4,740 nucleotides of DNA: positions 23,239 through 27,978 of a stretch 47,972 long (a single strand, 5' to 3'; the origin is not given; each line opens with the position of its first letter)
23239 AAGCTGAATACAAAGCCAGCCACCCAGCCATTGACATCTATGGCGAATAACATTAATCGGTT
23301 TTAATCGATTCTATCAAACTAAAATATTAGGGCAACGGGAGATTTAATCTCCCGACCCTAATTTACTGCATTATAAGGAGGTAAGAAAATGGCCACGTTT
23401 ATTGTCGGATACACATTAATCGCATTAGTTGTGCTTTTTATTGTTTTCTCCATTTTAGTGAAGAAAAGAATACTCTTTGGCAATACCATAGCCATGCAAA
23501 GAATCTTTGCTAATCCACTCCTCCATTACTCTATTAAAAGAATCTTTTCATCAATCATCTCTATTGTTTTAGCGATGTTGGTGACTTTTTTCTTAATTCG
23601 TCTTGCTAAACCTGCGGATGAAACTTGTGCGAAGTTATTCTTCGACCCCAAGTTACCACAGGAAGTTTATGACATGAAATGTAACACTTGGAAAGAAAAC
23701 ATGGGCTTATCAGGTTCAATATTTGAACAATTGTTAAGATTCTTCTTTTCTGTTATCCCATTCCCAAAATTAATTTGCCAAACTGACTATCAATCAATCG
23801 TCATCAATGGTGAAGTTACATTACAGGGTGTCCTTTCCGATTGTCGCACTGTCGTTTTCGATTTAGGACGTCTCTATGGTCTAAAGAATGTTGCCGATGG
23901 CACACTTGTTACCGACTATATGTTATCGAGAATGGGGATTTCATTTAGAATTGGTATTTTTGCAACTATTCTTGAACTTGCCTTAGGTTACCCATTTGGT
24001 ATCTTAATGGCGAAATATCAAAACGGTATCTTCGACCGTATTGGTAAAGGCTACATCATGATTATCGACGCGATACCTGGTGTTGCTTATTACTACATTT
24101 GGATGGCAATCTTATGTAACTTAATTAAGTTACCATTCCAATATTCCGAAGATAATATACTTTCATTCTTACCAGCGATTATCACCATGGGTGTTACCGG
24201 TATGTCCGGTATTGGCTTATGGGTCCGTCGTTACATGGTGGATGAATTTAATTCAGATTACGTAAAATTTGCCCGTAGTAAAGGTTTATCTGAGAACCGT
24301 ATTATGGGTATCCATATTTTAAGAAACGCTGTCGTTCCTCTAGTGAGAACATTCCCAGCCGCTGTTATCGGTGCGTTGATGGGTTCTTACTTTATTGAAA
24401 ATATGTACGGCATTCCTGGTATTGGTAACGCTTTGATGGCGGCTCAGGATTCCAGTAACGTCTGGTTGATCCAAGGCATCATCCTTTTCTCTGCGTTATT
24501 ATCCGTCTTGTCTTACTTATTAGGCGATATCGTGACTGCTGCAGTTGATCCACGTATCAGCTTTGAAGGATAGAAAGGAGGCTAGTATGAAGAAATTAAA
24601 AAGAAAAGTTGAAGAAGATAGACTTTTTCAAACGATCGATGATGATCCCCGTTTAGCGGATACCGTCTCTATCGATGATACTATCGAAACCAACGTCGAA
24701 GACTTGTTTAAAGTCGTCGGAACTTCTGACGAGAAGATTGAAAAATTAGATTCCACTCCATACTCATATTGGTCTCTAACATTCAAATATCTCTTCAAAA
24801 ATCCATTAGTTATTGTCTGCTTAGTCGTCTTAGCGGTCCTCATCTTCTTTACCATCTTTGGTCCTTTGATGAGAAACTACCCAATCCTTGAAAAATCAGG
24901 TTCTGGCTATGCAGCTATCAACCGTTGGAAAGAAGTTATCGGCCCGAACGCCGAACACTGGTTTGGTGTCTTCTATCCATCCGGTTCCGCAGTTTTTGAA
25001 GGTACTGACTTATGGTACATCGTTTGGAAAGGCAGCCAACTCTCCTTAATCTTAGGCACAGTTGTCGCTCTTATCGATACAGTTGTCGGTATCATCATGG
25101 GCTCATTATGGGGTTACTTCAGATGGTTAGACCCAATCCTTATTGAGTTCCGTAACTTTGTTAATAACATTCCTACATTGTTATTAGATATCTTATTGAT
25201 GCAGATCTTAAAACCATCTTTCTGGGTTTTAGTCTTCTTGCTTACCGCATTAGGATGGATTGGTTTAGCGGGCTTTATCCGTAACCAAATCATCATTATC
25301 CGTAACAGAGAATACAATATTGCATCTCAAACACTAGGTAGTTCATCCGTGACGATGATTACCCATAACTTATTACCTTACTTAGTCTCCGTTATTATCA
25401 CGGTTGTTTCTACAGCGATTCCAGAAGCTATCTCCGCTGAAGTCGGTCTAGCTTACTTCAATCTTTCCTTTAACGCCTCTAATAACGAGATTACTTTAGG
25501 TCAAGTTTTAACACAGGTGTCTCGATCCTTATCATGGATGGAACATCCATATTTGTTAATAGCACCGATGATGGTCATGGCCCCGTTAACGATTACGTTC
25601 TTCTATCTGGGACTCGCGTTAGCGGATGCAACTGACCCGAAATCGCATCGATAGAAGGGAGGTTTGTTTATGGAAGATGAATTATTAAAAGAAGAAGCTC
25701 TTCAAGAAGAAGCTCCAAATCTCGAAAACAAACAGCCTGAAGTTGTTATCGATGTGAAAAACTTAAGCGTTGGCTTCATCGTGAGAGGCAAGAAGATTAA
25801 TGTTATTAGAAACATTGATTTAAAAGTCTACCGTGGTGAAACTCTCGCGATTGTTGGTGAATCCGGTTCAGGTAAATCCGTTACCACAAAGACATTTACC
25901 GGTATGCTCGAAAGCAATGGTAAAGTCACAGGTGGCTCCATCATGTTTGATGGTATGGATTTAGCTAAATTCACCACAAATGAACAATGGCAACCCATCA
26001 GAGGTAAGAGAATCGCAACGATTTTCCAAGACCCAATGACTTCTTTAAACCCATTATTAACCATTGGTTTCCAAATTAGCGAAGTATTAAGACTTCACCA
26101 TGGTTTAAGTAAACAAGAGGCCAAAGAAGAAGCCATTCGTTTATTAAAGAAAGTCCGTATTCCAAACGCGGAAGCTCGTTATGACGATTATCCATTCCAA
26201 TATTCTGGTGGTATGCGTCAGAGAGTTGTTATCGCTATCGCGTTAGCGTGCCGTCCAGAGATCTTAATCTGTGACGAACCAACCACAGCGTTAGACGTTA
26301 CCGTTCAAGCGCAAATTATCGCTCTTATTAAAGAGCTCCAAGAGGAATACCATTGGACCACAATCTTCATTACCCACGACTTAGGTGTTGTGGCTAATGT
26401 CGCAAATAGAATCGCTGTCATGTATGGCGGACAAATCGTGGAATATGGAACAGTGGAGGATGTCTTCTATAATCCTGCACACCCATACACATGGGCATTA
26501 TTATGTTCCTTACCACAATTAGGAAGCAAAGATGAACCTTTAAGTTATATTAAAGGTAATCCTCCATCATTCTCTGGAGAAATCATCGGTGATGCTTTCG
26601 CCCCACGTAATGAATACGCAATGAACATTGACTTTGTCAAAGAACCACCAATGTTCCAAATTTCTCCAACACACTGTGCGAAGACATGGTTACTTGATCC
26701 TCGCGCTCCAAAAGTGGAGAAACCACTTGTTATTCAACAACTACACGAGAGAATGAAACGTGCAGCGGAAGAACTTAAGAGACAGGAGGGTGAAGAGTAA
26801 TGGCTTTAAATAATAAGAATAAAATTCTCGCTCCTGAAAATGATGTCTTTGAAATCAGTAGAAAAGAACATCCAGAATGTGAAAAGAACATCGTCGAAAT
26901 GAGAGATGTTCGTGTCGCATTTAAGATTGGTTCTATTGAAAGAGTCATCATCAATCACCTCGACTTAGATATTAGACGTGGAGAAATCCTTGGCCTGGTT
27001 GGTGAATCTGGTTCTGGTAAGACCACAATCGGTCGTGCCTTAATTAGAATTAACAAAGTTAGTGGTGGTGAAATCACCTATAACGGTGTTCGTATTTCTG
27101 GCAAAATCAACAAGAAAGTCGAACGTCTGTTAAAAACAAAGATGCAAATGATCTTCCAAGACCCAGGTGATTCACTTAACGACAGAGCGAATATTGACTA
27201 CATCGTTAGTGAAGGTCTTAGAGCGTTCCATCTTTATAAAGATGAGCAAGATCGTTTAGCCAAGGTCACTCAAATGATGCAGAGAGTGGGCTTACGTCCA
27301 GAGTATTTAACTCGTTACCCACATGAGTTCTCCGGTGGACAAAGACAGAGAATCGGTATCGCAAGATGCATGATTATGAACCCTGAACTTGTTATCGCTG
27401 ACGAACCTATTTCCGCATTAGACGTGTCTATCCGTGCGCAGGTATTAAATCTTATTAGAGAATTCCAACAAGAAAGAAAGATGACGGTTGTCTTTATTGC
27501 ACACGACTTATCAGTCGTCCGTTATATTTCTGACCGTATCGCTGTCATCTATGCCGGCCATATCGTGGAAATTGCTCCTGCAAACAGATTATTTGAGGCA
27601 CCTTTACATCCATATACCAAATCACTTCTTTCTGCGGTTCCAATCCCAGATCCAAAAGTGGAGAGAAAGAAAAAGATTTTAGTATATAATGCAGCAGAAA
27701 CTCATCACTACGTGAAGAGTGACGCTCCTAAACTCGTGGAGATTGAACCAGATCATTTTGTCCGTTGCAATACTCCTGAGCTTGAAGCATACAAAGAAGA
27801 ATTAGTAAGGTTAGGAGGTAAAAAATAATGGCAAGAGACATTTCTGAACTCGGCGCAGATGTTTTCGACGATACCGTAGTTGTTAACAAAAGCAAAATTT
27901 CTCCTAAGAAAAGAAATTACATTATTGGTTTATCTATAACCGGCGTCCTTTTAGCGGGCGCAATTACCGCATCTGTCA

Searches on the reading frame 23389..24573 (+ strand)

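Call 20: search_protein_families(library=pfam, proteins=[window:23389-24573:+], max_evalue=0.001)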
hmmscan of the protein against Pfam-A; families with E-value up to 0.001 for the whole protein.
window:23389-24573:+ (394 aa): 1 family
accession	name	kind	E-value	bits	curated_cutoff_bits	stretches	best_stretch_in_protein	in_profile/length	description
PF00528.27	BPD_transp_1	-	1.2e-30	107.1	26.4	1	200-391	1-183/184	Binding-protein-dependent transport system inner membrane component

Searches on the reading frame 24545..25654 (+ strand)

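Call 20: search_protein_families(library=pfam, proteins=[window:24545-25654:+], max_evalue=0.001)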
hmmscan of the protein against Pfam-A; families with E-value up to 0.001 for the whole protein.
window:24545-25654:+ (369 aa): 2 families
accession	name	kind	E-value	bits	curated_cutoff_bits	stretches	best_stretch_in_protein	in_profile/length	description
PF00528.27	BPD_transp_1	-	3.1e-15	56.8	26.4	1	182-365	1-180/184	Binding-protein-dependent transport system inner membrane component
PF12911.12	OppC_N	-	1.5e-09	38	23.9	1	74-113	1-40/53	N-terminal TM domain of oligopeptide transport permease C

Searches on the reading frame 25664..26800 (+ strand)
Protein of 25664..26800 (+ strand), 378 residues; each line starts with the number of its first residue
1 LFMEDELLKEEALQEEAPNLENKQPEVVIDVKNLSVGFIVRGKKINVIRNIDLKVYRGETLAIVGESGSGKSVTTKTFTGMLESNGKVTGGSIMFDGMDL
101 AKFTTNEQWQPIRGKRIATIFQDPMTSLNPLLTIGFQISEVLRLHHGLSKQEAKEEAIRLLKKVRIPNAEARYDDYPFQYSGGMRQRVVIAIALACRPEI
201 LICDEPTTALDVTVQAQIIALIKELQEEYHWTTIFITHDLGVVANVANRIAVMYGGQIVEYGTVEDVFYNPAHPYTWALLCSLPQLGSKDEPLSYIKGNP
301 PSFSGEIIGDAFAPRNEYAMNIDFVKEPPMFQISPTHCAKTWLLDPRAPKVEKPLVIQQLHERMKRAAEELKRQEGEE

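Call 20: search_protein_families(library=pfam, proteins=[window:25664-26800:+], max_evalue=0.001)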
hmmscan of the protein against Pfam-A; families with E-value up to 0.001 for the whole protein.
window:25664-26800:+ (378 aa): 3 families
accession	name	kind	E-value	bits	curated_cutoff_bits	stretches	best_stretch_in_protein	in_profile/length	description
PF00005.33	ABC_tran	-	1.4e-30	107.1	25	1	49-208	2-137/137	ABC transporter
PF08352.17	oligo_HPY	-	1.6e-12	48.1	27.1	1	259-321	1-63/65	Oligopeptide/dipeptide transporter, C-terminal region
PF13304.12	AAA_21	-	1.6e-05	25.6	27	0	171-243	229-303/304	AAA domain, putative AbiEii toxin, Type IV TA system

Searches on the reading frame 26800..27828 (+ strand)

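Call 20: search_protein_families(library=pfam, proteins=[window:26800-27828:+], max_evalue=0.001)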
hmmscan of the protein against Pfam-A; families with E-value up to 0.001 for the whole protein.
window:26800-27828:+ (342 aa): 4 families
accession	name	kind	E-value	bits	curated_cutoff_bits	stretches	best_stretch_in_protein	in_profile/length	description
PF00005.33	ABC_tran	-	7.7e-29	101.5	25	1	52-204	2-136/137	ABC transporter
PF08352.17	oligo_HPY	-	4e-09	37.2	27.1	1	256-290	1-35/65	Oligopeptide/dipeptide transporter, C-terminal region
PF02463.25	SMC_N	-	3.1e-06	27.2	40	1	64-240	27-202/220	RecF/RecN/SMC N terminal domain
PF13304.12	AAA_21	-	0.00017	22.2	27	0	64-98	2-53/304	AAA domain, putative AbiEii toxin, Type IV TA system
